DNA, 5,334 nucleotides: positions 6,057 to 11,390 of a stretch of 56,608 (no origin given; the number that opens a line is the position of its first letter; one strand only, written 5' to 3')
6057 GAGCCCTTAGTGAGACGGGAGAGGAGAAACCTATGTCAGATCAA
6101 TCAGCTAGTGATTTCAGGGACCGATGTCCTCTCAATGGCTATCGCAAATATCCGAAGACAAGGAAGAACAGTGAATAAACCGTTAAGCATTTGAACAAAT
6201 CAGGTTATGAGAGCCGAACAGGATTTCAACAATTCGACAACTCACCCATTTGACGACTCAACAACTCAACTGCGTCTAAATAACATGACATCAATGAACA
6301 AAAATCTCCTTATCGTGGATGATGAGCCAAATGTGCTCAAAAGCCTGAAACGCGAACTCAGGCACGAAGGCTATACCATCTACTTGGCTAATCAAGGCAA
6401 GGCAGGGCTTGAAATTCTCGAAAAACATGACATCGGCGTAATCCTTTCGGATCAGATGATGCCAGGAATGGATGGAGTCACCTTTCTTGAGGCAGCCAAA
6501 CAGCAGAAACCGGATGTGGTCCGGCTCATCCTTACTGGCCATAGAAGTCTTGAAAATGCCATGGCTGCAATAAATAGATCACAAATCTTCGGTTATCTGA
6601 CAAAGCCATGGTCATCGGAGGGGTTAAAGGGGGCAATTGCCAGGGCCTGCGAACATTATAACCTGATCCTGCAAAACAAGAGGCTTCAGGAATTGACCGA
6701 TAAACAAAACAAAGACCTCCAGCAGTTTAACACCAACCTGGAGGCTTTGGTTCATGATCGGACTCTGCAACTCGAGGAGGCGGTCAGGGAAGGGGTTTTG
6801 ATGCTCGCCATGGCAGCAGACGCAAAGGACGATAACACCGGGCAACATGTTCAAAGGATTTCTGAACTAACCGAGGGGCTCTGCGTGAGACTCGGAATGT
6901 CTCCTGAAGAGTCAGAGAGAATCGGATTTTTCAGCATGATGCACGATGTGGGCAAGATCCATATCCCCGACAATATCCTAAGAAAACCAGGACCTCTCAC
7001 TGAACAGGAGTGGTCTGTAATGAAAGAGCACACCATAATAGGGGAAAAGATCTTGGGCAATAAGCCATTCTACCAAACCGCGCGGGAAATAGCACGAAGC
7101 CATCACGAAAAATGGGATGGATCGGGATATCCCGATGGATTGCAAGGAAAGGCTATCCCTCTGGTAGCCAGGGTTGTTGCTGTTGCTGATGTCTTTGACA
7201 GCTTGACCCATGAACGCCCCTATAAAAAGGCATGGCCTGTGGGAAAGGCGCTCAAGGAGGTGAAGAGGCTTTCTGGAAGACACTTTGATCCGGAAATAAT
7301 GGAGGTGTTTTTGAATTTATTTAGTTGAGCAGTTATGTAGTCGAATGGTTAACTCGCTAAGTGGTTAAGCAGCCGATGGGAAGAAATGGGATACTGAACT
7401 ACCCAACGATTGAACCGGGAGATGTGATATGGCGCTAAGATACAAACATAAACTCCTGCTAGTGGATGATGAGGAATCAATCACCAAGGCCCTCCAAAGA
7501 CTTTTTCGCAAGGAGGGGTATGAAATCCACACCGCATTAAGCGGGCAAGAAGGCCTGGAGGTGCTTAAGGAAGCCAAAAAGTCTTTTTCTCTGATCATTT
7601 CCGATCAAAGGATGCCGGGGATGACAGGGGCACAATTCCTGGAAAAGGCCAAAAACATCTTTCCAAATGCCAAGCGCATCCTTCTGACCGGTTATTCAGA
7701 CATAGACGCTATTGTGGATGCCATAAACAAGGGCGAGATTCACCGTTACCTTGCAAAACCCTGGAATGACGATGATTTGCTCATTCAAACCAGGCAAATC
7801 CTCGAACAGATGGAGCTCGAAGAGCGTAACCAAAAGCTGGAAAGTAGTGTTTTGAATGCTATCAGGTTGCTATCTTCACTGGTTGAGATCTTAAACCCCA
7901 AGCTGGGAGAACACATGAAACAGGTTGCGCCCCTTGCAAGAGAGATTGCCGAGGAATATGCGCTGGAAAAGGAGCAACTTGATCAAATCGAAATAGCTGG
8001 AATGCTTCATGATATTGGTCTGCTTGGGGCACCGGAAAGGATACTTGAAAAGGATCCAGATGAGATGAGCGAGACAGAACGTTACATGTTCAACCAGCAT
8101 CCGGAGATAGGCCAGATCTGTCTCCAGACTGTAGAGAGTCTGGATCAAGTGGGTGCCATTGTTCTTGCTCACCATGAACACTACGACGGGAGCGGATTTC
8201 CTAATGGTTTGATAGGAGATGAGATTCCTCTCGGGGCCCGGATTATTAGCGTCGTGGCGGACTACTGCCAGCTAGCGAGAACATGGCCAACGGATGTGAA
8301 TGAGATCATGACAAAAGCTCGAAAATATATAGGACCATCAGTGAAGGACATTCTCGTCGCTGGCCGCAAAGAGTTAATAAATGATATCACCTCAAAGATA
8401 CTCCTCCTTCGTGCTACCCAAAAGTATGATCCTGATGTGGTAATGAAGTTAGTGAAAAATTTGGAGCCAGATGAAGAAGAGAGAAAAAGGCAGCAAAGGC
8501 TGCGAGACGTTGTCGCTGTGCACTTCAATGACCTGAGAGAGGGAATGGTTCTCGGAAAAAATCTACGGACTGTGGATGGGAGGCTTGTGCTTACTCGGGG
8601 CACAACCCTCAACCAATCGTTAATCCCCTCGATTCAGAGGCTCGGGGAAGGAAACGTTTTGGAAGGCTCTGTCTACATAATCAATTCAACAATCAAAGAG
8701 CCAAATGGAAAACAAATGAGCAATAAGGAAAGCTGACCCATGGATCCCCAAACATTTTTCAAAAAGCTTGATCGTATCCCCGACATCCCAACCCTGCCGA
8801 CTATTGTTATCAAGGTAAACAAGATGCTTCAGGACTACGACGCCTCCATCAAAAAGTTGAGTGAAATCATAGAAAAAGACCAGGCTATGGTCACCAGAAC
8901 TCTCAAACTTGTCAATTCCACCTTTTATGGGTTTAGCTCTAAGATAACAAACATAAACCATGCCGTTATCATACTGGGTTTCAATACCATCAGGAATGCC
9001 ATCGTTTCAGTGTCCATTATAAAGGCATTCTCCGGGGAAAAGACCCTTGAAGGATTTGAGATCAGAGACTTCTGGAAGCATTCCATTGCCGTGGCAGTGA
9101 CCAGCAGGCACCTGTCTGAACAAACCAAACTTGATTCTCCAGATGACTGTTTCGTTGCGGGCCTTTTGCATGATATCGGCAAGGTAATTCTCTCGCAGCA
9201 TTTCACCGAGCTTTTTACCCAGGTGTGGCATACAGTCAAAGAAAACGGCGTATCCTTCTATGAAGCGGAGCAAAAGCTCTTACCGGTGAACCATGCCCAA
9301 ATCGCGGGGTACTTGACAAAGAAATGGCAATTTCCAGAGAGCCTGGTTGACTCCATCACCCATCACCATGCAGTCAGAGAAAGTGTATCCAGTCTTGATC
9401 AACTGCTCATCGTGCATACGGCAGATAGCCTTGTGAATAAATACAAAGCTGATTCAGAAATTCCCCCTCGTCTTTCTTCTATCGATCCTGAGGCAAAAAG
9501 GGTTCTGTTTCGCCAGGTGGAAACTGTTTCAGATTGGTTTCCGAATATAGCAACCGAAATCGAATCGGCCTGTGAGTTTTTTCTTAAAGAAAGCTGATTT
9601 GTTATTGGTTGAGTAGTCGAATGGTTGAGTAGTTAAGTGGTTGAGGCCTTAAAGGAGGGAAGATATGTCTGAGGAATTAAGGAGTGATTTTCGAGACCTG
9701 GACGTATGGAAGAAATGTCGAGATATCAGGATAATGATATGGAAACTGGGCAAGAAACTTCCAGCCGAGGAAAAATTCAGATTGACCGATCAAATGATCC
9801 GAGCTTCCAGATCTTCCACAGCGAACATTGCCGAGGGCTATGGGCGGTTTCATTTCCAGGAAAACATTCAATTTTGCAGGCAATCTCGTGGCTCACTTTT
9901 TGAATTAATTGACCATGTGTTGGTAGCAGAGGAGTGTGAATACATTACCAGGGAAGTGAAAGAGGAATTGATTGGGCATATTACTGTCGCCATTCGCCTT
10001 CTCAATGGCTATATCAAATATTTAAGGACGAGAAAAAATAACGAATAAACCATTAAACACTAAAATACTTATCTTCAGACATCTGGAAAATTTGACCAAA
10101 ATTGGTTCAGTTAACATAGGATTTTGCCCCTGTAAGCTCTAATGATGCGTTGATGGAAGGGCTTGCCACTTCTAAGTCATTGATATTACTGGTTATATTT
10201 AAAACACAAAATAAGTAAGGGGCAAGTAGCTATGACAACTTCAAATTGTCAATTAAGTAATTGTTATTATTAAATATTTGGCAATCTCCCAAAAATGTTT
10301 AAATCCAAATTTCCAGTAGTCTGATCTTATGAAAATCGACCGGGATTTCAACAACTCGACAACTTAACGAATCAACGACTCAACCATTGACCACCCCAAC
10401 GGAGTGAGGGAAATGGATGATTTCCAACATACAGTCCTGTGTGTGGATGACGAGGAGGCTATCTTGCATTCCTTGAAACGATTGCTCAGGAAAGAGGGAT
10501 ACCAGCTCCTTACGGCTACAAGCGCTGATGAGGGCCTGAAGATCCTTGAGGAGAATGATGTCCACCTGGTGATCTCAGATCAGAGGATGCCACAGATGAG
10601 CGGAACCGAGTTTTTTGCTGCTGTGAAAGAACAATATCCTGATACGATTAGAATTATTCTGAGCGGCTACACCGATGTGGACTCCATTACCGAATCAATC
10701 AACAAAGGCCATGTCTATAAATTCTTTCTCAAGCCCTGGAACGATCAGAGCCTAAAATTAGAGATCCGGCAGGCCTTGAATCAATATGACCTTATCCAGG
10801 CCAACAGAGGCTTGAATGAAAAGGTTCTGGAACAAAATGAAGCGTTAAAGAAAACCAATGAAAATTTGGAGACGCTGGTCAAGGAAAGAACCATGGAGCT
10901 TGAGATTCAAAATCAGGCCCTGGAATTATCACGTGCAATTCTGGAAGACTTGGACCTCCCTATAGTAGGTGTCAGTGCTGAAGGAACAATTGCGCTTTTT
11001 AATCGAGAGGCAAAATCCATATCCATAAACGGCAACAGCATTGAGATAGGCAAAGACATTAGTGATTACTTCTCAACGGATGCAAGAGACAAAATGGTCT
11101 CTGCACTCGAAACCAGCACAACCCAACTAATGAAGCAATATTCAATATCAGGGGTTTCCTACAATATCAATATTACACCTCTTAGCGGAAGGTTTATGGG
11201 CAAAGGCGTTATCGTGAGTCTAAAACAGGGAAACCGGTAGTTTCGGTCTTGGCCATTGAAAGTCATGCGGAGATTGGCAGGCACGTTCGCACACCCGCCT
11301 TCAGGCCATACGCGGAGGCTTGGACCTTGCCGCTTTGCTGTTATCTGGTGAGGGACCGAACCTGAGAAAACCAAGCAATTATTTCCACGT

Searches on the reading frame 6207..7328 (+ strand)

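Call 32: search_protein_families(library=pfam, proteins=[window:6207-7328:+], max_evalue=0.00001)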
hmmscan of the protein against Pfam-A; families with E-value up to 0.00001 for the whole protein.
window:6207-7328:+ (373 aa): 3 families
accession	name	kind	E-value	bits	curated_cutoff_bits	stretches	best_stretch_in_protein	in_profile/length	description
PF13487.12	HD_5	-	8.4e-39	133.5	27.2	1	200-364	3-170/170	HD domain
PF00072.30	Response_reg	-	7.4e-24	84.5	30.2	1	35-144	2-110/111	Response regulator receiver domain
PF01966.28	HD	-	7.3e-20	71.8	22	1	212-331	2-114/116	HD domain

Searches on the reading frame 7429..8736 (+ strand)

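Call 32: search_protein_families(library=pfam, proteins=[window:7429-8736:+], max_evalue=0.00001)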
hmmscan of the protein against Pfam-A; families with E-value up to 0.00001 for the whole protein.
window:7429-8736:+ (435 aa): 3 families
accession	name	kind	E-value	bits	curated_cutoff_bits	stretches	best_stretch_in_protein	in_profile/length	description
PF13487.12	HD_5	-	1.3e-35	123.1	27.2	1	147-286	2-145/170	HD domain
PF00072.30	Response_reg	-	1.1e-21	77.5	30.2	1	10-118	2-107/111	Response regulator receiver domain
PF01966.28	HD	-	2.4e-14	54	22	1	160-280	2-113/116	HD domain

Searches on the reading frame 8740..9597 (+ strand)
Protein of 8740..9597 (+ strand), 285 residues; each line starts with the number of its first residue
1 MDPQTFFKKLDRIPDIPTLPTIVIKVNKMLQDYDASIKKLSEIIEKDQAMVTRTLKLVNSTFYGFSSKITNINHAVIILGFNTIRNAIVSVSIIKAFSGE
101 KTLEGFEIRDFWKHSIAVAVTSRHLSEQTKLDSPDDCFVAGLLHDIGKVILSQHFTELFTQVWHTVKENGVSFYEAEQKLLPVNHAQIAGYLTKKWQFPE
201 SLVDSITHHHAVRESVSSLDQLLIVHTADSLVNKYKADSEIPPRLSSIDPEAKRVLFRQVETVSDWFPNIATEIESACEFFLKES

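Call 32: search_protein_families(library=pfam, proteins=[window:8740-9597:+], max_evalue=0.00001)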
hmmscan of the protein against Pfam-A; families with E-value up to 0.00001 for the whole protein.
window:8740-9597:+ (285 aa): 2 families
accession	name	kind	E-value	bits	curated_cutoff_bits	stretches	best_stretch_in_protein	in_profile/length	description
PF08668.18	HDOD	-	7.3e-64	215.3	22.9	1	16-211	1-195/196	HDOD domain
PF01966.28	HD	-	3.9e-10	40.5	22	1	112-231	2-113/116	HD domain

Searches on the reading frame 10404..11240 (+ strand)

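Call 32: search_protein_families(library=pfam, proteins=[window:10404-11240:+], max_evalue=0.00001)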
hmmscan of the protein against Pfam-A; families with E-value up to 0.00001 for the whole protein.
window:10404-11240:+ (278 aa): 1 family
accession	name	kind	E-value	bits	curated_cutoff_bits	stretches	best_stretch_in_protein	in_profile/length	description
PF00072.30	Response_reg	-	4.1e-23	82.1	30.2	1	11-121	1-110/111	Response regulator receiver domain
